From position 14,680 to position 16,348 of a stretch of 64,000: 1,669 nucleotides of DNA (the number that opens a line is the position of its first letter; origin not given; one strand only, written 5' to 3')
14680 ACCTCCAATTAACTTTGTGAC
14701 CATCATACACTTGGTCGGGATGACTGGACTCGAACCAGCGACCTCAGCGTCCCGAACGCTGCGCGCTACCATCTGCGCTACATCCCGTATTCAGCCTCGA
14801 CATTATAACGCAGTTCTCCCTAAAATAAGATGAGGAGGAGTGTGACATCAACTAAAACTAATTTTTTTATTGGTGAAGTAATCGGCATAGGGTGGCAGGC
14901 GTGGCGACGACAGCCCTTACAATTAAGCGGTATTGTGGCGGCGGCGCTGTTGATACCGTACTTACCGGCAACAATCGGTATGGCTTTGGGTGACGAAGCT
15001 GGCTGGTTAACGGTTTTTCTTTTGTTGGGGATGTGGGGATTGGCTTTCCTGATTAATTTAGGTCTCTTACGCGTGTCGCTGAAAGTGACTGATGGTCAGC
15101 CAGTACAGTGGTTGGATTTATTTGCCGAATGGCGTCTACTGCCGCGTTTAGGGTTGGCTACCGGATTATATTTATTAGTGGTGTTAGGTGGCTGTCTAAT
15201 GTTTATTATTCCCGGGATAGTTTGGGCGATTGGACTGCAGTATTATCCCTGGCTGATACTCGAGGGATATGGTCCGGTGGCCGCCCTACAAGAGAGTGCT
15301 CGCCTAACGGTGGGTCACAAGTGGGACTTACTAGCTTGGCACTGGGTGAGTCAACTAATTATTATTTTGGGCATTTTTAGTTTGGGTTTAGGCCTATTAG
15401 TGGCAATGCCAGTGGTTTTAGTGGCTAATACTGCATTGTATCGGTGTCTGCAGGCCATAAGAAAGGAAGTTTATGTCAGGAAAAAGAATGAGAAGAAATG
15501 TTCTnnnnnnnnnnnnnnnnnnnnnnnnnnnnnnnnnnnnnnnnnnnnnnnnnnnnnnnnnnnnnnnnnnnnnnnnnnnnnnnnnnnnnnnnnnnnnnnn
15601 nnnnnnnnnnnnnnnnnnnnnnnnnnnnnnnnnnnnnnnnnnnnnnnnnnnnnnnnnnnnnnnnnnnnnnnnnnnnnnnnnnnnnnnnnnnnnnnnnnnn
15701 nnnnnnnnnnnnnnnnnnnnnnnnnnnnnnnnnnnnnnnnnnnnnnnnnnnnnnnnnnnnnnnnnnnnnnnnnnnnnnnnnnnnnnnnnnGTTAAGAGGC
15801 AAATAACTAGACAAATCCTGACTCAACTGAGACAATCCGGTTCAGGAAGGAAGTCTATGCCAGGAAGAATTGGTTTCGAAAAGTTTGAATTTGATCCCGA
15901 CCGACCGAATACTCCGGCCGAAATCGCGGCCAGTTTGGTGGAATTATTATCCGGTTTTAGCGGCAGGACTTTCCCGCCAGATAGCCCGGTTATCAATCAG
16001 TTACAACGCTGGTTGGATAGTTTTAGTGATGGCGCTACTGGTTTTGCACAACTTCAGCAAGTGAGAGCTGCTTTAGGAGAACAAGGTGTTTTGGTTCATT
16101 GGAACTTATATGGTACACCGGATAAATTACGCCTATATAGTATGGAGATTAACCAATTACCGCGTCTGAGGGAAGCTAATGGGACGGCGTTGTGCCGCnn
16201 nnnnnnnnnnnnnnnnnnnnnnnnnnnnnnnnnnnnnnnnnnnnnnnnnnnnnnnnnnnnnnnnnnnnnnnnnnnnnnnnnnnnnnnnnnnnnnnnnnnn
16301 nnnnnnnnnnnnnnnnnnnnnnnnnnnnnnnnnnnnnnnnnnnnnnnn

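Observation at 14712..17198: Islet of hypothetical genes bracketed by tRNA-Pro and tRNA-Arg, including a tandem-duplicated small gene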

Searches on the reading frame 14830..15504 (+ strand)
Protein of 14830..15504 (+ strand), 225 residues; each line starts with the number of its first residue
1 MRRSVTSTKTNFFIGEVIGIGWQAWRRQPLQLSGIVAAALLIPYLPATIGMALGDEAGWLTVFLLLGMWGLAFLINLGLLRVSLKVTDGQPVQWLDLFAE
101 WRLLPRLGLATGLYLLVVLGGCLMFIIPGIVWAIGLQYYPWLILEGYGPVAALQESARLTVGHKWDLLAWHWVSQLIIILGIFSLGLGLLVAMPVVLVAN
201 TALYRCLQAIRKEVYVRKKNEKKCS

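Call 6: search_protein_families(library=pfam, proteins=[window:14830-15504:+], max_evalue=0.1)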
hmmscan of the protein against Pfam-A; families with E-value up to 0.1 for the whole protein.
window:14830-15504:+ (225 aa): 2 families
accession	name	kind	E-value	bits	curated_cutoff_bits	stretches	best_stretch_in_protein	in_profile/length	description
PF06790.16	UPF0259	-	0.0084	16.4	31.4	1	99-162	125-189/248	Uncharacterised protein family (UPF0259)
PF10110.14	GPDPase_memb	-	0.0089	15.2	29.6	1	129-195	179-242/321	Membrane domain of glycerophosphoryl diester phosphodiesterase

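Call 32: search_protein_families(library=ncbifam, proteins=[window:14830-15504:+], max_evalue=0.1)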
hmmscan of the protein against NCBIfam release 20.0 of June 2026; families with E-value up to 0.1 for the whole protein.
window:14830-15504:+ (225 aa): 1 family
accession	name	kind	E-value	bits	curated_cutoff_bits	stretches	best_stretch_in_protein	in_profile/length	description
NF002774.0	PRK02868.1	equivalog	0.00047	19.9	227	1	79-163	100-186/248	YciC family protein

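Call 33: search_protein_families(library=padloc, proteins=[window:14830-15504:+], max_evalue=0.1)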
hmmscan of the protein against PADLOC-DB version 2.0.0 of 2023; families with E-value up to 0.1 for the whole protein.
window:14830-15504:+ (225 aa): 0 families

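Call 34: search_protein_families(library=phrogs, proteins=[window:14830-15504:+], max_evalue=0.1)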
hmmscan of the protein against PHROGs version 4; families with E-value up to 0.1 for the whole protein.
window:14830-15504:+ (225 aa): 1 family
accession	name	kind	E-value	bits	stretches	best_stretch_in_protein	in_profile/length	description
phrog_15382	-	unknown function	0.081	13.4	0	67-175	89-197/247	-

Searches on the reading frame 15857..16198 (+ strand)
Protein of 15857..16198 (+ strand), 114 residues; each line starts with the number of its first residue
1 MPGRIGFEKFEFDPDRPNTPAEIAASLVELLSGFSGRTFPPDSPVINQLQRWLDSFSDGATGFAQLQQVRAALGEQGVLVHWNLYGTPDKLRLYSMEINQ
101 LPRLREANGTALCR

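Call 6: search_protein_families(library=pfam, proteins=[window:15857-16198:+], max_evalue=0.1)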
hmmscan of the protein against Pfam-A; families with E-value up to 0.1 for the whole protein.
window:15857-16198:+ (114 aa): 0 families

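Call 11: find_homologous_proteins(query=window:15857-16198:+)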
Query window:15857-16198:+ (114 aa): 1 proteins with E <= 0.001 among 21 candidates.
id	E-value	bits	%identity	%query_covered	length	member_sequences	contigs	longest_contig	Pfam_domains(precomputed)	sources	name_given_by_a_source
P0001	4.4e-71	254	100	100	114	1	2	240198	-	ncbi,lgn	-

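Call 18: find_encoding_contigs(protein=P0001, flank=5000, max_places=4)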
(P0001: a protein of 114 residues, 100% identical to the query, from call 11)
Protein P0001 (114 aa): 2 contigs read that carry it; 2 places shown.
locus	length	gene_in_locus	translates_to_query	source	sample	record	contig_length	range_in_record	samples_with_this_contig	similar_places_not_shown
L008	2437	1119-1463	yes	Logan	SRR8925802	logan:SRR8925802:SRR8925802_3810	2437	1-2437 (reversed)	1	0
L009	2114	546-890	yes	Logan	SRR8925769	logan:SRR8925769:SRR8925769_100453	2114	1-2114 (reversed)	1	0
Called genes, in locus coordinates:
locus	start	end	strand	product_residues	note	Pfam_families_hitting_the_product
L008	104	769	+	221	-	PF06790:UPF0259 (weak)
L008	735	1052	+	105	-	-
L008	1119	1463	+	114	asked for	-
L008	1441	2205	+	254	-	-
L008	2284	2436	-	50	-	?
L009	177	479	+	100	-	-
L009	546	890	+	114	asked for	-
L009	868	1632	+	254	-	-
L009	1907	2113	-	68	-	?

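Call 32: search_protein_families(library=ncbifam, proteins=[window:15857-16198:+], max_evalue=0.1)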
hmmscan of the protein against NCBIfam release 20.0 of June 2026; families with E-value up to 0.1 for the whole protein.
window:15857-16198:+ (114 aa): 0 families

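Call 33: search_protein_families(library=padloc, proteins=[window:15857-16198:+], max_evalue=0.1)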
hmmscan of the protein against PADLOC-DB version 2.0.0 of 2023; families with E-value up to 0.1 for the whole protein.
window:15857-16198:+ (114 aa): 0 families

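Call 34: search_protein_families(library=phrogs, proteins=[window:15857-16198:+], max_evalue=0.1)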
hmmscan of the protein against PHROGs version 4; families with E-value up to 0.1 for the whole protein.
window:15857-16198:+ (114 aa): 0 families

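Call 38: search_protein_representatives(alignment_id=A2)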
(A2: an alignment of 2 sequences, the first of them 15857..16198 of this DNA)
Query: 2 sequences, 119 profile positions. Proteins with E-value up to 0.001 (for the whole library): 3; up to 1e-10: 2; up to 1e-30: 2. The best 3 are listed.
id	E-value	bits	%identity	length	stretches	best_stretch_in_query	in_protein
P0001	1.6e-60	218.2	-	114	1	1-119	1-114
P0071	4.1e-52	191.0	-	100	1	6-108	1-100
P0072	1.9e-05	40.5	-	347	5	13-50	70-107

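Call 61: predict_structure(alignment_id=A2)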
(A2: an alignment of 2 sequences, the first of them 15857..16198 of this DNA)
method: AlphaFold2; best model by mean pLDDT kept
length: 114 residues; sequences in the alignment: 2
mean_pLDDT: 78.4   pTM: 0.68
mean pLDDT of the five models: 78.4, 75.1, 73.7, 71.4, 70.7
residues with pLDDT >= 90: 28; 70-90: 56; 50-70: 18; < 50: 12
segments of 3 or more residues with pLDDT < 50: 1-4, 108-110, 112-114
pLDDT, mean of each block of 10 residues (from residue 1): 48 70 86 81 87 89 92 89 89 90 55 46
secondary structure, 60 per line:
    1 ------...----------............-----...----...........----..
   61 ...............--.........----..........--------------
elements in order: H20-31 E37-39 H44-54 H59-75 E78-86 E91-100

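Call 70: search_solved_structures(query=A2, max_evalue=5)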
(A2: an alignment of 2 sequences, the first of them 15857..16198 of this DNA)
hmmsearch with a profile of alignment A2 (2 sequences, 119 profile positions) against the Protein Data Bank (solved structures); distinct sequences matched with E-value up to 5: 3.
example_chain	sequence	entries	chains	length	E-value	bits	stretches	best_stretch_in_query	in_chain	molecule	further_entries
2nco_A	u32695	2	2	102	0.2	14.6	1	7-85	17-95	25 kDa calcium-binding protein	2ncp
3hsi_A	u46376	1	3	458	0.53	13.2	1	10-38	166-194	Phosphatidylserine synthase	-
7eps_A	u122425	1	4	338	2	11.3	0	23-67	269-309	L-threonine 3-dehydrogenase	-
